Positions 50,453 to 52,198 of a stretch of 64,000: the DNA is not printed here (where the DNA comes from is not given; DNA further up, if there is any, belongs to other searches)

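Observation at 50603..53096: Unusual two-component pairing: Spo0A_C-domain response regulator with an AgrC/HPK10-type membrane kinase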

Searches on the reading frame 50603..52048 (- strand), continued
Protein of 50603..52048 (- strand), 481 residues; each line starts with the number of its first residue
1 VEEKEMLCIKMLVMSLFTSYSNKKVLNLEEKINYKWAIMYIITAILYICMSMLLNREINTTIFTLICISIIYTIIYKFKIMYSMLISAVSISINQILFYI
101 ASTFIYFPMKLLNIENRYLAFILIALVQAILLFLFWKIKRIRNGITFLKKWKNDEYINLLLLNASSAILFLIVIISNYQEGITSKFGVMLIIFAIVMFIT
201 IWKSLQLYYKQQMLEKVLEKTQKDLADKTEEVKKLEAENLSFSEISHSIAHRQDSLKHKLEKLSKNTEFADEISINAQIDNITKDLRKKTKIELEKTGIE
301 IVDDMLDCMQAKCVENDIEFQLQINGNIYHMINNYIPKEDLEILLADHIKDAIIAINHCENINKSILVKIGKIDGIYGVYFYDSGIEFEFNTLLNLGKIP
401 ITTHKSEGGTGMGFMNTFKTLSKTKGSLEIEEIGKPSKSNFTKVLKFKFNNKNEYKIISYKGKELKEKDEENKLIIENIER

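Call 48: fold_search(model_id=the predicted structure, library=pdb)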
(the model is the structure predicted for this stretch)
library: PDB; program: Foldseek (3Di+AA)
matches with E <= 10: 395; with E <= 0.001: 96
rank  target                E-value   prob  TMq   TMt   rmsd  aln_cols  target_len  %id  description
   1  8vc9_A                2.8e-06  1.00  0.26  0.32  23.2       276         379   15  Hybrid response regulator LvrB from Leptospira / phosphorylated REC form (released 2024-12-18)
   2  8a52_A                3.3e-06  1.00  0.27  0.35  18.0       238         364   13  Crystal structure of a chimeric LOV-Histidine kinase SB2F1 (asymmetrical variant, trigonal form with long c-axis) (released 2023-12-27)
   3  8vc9_D                4.5e-06  1.00  0.25  0.31  24.7       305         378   15  Hybrid response regulator LvrB from Leptospira / phosphorylated REC form (released 2024-12-18)
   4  8vc9_F                7.2e-06  1.00  0.25  0.31  23.2       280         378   14  Hybrid response regulator LvrB from Leptospira / phosphorylated REC form (released 2024-12-18)
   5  8vc9_C                9.3e-06  1.00  0.25  0.31  23.2       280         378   15  Hybrid response regulator LvrB from Leptospira / phosphorylated REC form (released 2024-12-18)
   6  8vc9_B                9.8e-06  1.00  0.27  0.33  23.5       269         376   15  Hybrid response regulator LvrB from Leptospira / phosphorylated REC form (released 2024-12-18)
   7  8a6x_B                9.8e-06  1.00  0.25  0.32  18.8       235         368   12  Crystal structure of a chimeric LOV-Histidine kinase SB2F1 (asymmetrical variant, trigonal form with long c axis) (released 2024-01-10)
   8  9jfj_D                1.0e-05  1.00  0.24  0.45  18.0       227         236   17  Crystal structure of the cytoplasmic domain of ZraS in ADP-bound form (released 2025-03-26)
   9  8a7h_A                1.5e-05  1.00  0.26  0.34  17.9       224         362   15  Crystal structure of a chimeric LOV-Histidine kinase SB2F1-I66R mutant (light state; asymmetrical variant, trigonal fo (released 2024-01-10)
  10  8a7f_A                1.6e-05  1.00  0.26  0.34  18.8       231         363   12  Crystal structure of a chimeric LOV-Histidine kinase SB2F1-I66R mutant (asymmetrical variant, trigonal form with long  (released 2024-01-10)
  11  8a3u                  1.7e-05  1.00  0.26  0.33  18.4       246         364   14  Crystal structure of a chimeric LOV-Histidine kinase SB2F1 (symmetrical variant, trigonal form with short c-axis) (released 2023-12-20)
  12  8g3a_D                1.7e-05  1.00  0.28  0.37  11.7       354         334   13  BceAB-S nucleotide free TM state 1 (released 2023-06-21)
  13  6azr_A                2.2e-05  1.00  0.25  0.48  14.7       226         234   14  Crystal structure of the T264A HK853cp-BeF3-RR468 complex (released 2017-12-27)
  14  4gcz_A                2.4e-05  1.00  0.29  0.36  10.3       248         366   14  Structure of a blue-light photoreceptor (released 2013-06-19)
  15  6rgy_B                2.9e-05  1.00  0.25  0.46  11.8       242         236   12  Revisiting pH-gated conformational switch. Complex HK853-RR468 pH 7.5 (released 2020-02-19)
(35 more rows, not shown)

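Call 56: find_encoding_contigs(protein=P0371, flank=4000, max_places=3)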
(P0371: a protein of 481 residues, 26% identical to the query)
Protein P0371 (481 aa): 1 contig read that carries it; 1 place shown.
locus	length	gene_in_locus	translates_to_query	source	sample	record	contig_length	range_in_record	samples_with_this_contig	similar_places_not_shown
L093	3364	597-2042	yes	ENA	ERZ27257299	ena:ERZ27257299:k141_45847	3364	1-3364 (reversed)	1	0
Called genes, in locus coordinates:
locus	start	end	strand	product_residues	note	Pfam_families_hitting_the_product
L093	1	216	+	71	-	?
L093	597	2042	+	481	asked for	-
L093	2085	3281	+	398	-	PF00817:IMS, PF11799:IMS_C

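Call 57: find_encoding_contigs(protein=P0334, flank=4000, max_places=3)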
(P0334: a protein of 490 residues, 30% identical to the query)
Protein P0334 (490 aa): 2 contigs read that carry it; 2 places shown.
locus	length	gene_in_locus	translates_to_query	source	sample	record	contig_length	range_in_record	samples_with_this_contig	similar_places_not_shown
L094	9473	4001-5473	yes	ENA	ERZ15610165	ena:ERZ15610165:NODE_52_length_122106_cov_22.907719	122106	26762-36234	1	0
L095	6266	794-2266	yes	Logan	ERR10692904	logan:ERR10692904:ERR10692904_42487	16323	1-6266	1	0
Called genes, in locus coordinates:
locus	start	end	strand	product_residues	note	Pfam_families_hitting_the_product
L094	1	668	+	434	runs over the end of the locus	PF13173:AAA_14, PF13635:DUF4143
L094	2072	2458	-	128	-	PF12844:HTH_19 (weak), PF13560:HTH_31, PF01381:HTH_3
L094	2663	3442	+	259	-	PF00072:Response_reg, PF08769:Spo0A_C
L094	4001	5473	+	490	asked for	PF02518:HATPase_c (weak)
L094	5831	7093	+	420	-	PF01712:dNK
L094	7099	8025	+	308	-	-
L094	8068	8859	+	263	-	PF14022:DUF4238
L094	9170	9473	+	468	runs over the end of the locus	PF18982:JetA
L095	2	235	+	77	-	?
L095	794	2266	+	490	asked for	PF02518:HATPase_c (weak)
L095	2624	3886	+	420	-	PF01712:dNK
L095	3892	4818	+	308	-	-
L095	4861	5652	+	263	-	PF14022:DUF4238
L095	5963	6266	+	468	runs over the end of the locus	PF18982:JetA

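Call 77: find_encoding_contigs(protein=P0399, flank=3500, max_places=2)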
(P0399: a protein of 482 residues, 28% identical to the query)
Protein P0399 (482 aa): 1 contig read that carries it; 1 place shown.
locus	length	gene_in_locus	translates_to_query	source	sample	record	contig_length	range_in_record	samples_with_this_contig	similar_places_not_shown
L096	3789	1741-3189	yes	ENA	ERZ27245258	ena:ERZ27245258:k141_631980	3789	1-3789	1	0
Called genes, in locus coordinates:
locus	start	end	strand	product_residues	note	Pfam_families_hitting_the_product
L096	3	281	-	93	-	?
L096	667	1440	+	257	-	PF00072:Response_reg, PF08769:Spo0A_C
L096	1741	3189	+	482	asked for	PF02518:HATPase_c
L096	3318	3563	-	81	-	-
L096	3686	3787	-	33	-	?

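Call 78: find_encoding_contigs(protein=P0382, flank=3500, max_places=2)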
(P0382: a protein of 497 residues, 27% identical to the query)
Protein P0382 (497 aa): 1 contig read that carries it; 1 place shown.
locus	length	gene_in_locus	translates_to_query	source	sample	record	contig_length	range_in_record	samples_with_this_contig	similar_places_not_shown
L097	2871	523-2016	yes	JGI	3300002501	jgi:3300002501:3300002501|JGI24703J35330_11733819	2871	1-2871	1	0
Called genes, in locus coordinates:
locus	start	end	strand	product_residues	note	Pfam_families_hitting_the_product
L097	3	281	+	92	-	?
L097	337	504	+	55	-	-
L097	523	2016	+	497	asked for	-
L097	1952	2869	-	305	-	?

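Call 79: find_encoding_contigs(protein=P0357, flank=3500, max_places=2)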
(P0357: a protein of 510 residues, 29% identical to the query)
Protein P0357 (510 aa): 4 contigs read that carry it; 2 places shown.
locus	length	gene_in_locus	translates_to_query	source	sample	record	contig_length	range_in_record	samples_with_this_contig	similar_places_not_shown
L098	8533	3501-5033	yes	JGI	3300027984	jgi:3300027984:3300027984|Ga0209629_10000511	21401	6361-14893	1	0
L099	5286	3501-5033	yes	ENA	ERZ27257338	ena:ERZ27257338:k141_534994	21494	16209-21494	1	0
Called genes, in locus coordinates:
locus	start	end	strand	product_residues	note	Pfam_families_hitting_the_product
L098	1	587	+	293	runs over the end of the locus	PF02195:ParB_N, PF17762:HTH_ParB, PF23552:ParB_C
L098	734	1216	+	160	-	PF14584:DUF4446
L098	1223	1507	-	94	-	PF20124:DUF6514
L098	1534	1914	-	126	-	PF12844:HTH_19 (faint), PF01381:HTH_3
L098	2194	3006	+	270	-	PF00072:Response_reg (weak), PF08769:Spo0A_C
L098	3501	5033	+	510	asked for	-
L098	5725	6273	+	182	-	PF12822:ECF_trnsprt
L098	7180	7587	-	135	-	-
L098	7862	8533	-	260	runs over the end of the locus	PF01149:Fapy_DNA_glyco, PF06831:H2TH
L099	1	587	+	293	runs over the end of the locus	PF02195:ParB_N, PF17762:HTH_ParB, PF23552:ParB_C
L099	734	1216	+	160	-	PF14584:DUF4446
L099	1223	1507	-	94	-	PF20124:DUF6514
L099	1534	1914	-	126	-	PF12844:HTH_19 (faint), PF01381:HTH_3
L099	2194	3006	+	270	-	PF00072:Response_reg (weak), PF08769:Spo0A_C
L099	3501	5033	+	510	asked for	-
